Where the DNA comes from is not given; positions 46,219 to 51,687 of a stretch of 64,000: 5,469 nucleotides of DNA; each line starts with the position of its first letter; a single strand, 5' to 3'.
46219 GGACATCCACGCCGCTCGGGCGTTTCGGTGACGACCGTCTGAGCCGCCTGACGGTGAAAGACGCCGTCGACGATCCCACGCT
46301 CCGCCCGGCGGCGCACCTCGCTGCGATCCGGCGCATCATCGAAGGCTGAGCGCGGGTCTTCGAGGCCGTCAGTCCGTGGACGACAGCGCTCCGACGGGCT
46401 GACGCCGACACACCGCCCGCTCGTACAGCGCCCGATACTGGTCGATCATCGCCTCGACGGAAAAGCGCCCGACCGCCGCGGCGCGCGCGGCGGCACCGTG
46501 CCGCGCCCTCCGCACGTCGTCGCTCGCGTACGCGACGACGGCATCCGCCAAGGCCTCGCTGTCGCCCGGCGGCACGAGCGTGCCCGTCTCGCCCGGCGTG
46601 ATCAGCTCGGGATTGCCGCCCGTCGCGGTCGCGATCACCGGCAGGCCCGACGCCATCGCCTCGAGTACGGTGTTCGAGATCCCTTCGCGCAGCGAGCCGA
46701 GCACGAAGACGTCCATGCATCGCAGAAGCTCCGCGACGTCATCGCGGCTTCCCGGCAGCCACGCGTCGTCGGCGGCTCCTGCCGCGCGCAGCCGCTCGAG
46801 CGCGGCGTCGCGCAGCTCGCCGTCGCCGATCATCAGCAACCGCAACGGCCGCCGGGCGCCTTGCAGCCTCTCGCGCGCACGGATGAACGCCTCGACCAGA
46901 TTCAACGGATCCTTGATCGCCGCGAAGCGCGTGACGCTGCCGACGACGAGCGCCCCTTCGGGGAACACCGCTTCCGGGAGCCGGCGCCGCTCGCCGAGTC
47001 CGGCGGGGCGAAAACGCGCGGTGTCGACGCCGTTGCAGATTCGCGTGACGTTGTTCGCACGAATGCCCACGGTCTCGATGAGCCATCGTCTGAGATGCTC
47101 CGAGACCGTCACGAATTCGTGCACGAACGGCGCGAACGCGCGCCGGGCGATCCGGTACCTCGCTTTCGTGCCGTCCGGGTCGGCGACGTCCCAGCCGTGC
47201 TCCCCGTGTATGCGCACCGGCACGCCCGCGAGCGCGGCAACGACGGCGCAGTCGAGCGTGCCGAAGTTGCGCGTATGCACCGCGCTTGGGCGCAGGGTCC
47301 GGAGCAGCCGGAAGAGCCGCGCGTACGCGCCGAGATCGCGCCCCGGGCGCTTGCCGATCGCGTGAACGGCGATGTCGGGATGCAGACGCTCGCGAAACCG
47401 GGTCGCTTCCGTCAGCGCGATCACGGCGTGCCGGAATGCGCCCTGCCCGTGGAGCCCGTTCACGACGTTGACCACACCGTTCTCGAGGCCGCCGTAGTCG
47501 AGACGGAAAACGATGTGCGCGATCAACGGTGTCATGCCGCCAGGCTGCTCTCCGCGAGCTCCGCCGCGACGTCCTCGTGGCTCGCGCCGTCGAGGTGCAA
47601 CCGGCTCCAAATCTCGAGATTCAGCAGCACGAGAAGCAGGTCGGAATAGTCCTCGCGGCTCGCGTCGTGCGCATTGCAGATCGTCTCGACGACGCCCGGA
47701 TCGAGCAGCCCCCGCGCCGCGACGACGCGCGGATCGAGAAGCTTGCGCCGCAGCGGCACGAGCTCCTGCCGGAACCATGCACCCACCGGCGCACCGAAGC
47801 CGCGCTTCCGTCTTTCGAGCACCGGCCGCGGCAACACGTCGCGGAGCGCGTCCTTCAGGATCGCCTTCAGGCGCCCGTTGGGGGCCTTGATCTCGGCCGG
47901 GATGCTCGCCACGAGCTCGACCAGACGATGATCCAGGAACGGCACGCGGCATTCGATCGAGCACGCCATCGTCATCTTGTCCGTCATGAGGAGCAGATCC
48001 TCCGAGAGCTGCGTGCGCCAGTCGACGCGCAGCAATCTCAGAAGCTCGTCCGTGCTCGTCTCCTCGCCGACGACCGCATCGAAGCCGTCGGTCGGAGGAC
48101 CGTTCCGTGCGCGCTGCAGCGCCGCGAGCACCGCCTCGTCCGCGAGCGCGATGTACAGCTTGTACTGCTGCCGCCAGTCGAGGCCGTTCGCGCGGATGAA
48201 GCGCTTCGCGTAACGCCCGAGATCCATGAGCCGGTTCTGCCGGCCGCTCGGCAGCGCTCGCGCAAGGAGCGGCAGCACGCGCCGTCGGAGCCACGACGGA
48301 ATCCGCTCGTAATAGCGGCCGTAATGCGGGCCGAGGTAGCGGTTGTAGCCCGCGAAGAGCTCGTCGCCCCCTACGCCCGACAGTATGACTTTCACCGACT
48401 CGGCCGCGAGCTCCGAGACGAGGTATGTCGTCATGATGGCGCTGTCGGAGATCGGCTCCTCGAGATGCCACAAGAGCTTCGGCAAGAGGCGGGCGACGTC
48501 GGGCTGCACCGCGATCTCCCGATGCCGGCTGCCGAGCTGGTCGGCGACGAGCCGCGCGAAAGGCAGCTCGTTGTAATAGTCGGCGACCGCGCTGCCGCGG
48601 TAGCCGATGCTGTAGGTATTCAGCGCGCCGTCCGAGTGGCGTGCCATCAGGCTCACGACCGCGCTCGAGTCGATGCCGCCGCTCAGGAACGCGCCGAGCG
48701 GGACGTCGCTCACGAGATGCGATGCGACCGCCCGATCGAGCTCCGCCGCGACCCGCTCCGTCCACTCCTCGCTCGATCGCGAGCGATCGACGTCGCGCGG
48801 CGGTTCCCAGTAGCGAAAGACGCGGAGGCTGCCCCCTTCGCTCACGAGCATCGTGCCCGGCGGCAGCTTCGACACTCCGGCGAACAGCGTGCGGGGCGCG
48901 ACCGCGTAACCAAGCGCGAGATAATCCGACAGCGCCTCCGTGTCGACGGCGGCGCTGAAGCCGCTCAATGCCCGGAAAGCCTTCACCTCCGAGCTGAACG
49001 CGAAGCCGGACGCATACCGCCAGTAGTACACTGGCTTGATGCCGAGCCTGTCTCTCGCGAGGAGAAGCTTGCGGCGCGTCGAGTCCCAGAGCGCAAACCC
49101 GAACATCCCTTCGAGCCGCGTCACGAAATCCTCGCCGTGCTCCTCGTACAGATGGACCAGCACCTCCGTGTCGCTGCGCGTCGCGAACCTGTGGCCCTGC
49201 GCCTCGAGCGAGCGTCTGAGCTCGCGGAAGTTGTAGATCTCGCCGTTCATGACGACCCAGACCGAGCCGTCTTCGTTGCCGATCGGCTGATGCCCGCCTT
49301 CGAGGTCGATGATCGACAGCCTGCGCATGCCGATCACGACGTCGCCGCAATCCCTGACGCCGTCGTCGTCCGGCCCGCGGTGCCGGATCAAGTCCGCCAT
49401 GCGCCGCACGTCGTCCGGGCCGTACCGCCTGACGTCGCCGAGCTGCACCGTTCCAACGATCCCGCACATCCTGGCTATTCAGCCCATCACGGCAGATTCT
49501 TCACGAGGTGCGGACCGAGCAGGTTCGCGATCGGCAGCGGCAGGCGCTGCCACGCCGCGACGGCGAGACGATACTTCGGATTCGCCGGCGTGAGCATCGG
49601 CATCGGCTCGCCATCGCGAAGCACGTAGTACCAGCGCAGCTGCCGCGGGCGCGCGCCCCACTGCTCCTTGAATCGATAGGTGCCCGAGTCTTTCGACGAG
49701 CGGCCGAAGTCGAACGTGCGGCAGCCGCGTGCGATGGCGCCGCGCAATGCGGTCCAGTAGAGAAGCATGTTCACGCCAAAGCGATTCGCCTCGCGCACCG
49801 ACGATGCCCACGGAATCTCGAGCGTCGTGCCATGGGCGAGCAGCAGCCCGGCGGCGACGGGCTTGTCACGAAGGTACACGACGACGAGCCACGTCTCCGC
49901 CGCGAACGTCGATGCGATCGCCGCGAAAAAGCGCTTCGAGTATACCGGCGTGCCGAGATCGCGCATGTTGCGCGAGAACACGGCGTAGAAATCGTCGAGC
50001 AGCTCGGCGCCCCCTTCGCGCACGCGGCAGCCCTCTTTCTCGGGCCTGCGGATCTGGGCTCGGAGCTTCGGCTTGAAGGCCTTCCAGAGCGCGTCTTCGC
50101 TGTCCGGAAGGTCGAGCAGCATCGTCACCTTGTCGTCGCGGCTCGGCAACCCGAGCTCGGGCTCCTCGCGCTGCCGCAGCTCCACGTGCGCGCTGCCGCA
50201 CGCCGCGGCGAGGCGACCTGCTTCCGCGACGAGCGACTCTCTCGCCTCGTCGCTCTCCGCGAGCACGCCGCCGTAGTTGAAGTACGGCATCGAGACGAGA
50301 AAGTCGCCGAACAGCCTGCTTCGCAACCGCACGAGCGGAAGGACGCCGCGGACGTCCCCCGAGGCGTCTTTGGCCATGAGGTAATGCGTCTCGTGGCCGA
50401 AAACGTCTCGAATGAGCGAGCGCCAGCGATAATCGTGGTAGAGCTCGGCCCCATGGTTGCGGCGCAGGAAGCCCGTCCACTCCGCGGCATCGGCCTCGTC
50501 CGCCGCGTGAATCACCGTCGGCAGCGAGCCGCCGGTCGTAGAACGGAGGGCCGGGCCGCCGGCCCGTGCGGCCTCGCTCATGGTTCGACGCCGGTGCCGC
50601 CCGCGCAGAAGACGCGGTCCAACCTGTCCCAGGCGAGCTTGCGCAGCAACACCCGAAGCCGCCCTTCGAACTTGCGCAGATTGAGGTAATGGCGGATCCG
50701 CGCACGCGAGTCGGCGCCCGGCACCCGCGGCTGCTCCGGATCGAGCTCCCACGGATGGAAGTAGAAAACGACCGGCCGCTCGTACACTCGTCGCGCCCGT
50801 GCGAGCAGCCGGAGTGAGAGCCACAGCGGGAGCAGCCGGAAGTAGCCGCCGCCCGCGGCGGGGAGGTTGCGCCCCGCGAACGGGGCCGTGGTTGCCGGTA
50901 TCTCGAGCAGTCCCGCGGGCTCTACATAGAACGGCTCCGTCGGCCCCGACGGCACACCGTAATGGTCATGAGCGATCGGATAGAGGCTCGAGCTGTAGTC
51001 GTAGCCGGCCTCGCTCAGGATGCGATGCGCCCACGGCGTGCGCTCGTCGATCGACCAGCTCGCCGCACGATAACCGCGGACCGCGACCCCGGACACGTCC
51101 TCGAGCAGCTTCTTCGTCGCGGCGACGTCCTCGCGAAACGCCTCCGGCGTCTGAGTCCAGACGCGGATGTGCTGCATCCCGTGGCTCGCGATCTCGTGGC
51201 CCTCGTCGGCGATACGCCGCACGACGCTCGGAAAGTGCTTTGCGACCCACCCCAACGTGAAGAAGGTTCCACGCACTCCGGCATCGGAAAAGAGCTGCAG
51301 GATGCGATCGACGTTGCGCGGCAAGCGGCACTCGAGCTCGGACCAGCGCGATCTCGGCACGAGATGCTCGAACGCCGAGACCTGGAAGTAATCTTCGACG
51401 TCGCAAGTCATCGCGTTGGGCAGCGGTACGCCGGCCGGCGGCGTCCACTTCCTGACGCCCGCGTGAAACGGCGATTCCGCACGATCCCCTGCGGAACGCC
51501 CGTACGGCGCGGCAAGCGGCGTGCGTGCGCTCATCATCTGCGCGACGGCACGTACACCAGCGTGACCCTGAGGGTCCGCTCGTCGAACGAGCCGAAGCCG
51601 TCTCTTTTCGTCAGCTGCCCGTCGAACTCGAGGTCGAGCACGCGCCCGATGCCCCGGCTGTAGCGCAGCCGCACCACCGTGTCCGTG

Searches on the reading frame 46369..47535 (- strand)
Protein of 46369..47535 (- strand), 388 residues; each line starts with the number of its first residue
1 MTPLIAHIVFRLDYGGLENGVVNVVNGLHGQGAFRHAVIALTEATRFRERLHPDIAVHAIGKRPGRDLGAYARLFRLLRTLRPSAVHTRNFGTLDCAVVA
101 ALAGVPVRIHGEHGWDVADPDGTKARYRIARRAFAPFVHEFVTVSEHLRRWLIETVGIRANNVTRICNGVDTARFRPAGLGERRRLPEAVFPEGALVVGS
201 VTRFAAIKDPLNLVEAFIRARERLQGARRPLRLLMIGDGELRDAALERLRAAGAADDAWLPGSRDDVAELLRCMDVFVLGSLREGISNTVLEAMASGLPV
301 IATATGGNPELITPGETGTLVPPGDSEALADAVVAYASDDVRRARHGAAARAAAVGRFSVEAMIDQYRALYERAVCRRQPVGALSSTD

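Call 8: search_protein_families(library=ncbifam, proteins=[window:46369-47535:-], max_evalue=1e-8)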
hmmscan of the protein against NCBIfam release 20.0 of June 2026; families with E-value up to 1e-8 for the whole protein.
window:46369-47535:- (388 aa): 20 families
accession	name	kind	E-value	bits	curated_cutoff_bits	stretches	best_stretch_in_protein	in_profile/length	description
TIGR03088.1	stp2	hypoth_equivalog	4.1e-140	467.1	409.05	1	3-373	2-372/374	TIGR03088 family PEP-CTERM/XrtA system glycosyltransferase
TIGR03999.1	thiol_BshA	equivalog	3.4e-34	118.4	273.7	1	142-374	149-373/375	N-acetyl-alpha-D-glucosaminyl L-malate synthase BshA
NF041876.1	EPS_EpsE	equivalog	3.5e-28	98.9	400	1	144-361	168-383/389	exopolysaccharide biosynthesis GT4 family glycosyltransferase EpsE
TIGR04063.1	stp3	hypoth_equivalog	1.3e-23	83.6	442.05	1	72-374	82-395/397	TIGR04063 family PEP-CTERM/XrtA system glycosyltransferase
NF011726.0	PRK15179.1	equivalog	3.9e-20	71.7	733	1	72-371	390-691/694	Vi polysaccharide biosynthesis protein TviE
TIGR03449.1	mycothiol_MshA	equivalog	1.7e-19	70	462.5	1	146-375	173-404/406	D-inositol-3-phosphate glycosyltransferase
TIGR02149.1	glgA_Coryne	subfamily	1.3e-18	67.3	302.4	1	141-373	148-389/391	glycogen synthase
TIGR04047.1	MSMEG_0565_glyc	hypoth_equivalog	3.6e-17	62.5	259.85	1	139-363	140-363/373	MSMEG_0565 family glycosyltransferase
NF012034.0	PRK15490.1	equivalog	1.1e-15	57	813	1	196-366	399-568/578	Vi polysaccharide biosynthesis glycosyltransferase TviE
NF047684.1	TeichurnBiosyTuaC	equivalog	6.4e-15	55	550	1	124-349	152-364/391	teichuronic acid biosynthesis protein TuaC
NF053787.1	GlcN_PG_synth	equivalog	7.8e-15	54.6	480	1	156-373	161-358/361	N-acetylglucosaminyl phosphatidylglycerol synthase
NF038229.1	Glyco4_Geo_Pelo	equivalog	1.9e-14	53.4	400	1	263-374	227-336/338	GPMC system family 4 glycosyltransferase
NF007640.0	PRK10307.1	subfamily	2.5e-13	49.7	276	1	139-368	173-401/411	WcaI family glycosyltransferase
TIGR04005.1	wcaL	equivalog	1.1e-12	47.5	537.6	1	191-341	218-372/406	colanic acid biosynthesis glycosyltransferase WcaL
NF038011.1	PelF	equivalog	5.3e-12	45.5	100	1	157-371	276-489/489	GT4 family glycosyltransferase PelF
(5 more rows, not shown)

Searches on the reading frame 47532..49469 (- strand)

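Call 8: search_protein_families(library=ncbifam, proteins=[window:47532-49469:-], max_evalue=1e-8)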
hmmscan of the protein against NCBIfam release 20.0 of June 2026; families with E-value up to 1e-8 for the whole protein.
window:47532-49469:- (645 aa): 9 families
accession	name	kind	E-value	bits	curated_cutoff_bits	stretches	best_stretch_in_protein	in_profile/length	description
TIGR03108.1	eps_aminotran_1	hypoth_equivalog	2.4e-158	528.7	816.9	1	1-619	1-622/628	XrtA/PEP-CTERM system amidotransferase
TIGR01536.1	asn_synth_AEB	equivalog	2.7e-148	495.2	267.1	1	2-558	1-517/517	asparagine synthase (glutamine-hydrolyzing)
TIGR03104.1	trio_amidotrans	equivalog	4.1e-124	415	570.1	2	1-378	1-383/589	N-acetylglutaminylglutamine amidotransferase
NF006949.0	PRK09431.1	equivalog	1.7e-95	320.7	499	3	1-166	1-166/554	asparagine synthase B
NF033535.1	lass_lactam_cya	exception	2.7e-66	224.5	525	2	1-372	1-376/668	lasso peptide isopeptide bond-forming cyclase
NF033561.1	macrolact_Ik_Al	subfamily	5.3e-32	111.1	300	1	106-623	65-556/561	albusnodin/ikarugamycin family macrolactam cyclase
TIGR01134.1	purF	equivalog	6.8e-11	42.2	350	1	61-173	85-207/432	amidophosphoribosyltransferase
NF001484.0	PRK00331.1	subfamily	7.2e-11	41.2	381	1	62-133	87-168/601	isomerizing glutamine--fructose-6-phosphate transaminase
TIGR01135.1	glmS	equivalog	3.5e-10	39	418.05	1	65-139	89-174/607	glutamine--fructose-6-phosphate transaminase (isomerizing)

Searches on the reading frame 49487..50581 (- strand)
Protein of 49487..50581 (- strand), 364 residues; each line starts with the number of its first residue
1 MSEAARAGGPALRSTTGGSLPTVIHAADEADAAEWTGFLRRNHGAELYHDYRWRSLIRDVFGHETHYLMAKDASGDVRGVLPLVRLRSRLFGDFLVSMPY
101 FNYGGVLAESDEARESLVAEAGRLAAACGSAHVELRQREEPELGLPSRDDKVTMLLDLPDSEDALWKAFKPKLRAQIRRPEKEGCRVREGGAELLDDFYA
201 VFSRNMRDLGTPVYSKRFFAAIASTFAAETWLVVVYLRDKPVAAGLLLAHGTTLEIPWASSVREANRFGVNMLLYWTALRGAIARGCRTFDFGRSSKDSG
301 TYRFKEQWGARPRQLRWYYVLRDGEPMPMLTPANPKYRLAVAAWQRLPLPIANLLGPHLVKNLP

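Call 8: search_protein_families(library=ncbifam, proteins=[window:49487-50581:-], max_evalue=1e-8)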
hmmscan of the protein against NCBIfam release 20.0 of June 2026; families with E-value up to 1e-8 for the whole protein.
window:49487-50581:- (364 aa): 1 family
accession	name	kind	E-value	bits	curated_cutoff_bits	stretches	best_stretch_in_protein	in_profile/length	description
TIGR03019.1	pepcterm_femAB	equivalog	3.9e-119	397.6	260.35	1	33-364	1-330/330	FemAB family XrtA/PEP-CTERM system-associated protein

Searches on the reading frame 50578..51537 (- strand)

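Call 8: search_protein_families(library=ncbifam, proteins=[window:50578-51537:-], max_evalue=1e-8)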
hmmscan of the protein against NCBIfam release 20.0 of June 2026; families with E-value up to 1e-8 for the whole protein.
window:50578-51537:- (319 aa): 7 families
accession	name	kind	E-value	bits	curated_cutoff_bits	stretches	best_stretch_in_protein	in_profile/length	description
TIGR03006.1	pepcterm_polyde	equivalog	3.5e-118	393.6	276.2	1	41-310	1-271/272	XrtA system polysaccharide deacetylase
TIGR02764.1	spore_ybaN_pdaB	equivalog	3.4e-14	53.1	237.4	1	74-166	19-111/191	polysaccharide deacetylase family sporulation protein PdaB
TIGR04243.1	nodulat_NodB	equivalog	3.7e-14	52.7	240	1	77-159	18-100/197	chitooligosaccharide deacetylase NodB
NF045821.1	PgAcgDacpgdA1_Bac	equivalog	5e-13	48.6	400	1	78-166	105-193/282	peptidoglycan-N-acetylglucosamine deacetylase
TIGR02884.1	spore_pdaA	equivalog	3.2e-09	36.8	298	1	76-153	52-129/224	delta-lactam-biosynthetic de-N-acetylase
TIGR03212.1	uraD_N-term-dom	equivalog_domain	4.6e-09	35.7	424.6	1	77-186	80-185/297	allantoinase PuuE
TIGR02873.1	spore_ylxY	hypoth_equivalog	1e-08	34.8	391.5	0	76-163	100-187/268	probable sporulation protein, polysaccharide deacetylase family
